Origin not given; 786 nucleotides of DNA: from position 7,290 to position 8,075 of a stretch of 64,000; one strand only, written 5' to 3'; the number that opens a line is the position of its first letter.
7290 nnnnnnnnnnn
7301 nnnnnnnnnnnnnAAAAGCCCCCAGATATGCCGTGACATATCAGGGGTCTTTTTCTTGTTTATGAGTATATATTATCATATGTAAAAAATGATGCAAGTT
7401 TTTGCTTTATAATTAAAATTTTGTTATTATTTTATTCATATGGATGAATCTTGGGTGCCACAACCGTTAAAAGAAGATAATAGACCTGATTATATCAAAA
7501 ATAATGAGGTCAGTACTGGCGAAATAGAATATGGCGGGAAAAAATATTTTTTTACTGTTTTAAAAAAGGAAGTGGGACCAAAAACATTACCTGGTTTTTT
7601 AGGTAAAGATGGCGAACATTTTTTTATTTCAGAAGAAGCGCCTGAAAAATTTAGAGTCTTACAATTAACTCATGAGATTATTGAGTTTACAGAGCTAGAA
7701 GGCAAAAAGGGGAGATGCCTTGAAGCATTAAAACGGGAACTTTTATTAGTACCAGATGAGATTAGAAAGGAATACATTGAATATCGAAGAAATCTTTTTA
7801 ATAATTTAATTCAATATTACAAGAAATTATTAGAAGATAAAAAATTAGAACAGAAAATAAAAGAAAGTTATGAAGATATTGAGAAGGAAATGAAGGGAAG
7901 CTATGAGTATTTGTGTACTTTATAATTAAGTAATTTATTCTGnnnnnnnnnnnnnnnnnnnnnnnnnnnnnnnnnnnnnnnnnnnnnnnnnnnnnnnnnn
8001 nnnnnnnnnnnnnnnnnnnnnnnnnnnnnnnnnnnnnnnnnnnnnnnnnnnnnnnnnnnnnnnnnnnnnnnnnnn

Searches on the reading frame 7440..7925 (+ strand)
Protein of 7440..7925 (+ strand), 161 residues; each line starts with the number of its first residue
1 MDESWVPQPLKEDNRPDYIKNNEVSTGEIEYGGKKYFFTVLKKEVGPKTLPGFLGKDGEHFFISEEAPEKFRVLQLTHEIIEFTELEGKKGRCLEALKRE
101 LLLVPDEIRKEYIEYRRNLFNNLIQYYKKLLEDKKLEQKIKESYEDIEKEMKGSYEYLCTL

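Call 12: search_protein_families(library=pfam, proteins=[window:7440-7925:+], max_evalue=0.01)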
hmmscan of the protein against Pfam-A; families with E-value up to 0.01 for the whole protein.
window:7440-7925:+ (161 aa): 1 family
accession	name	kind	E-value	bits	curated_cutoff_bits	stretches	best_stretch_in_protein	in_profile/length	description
PF17561.7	TssO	-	0.0081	16.8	29.2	0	98-151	88-141/148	Type VI secretion system, TssO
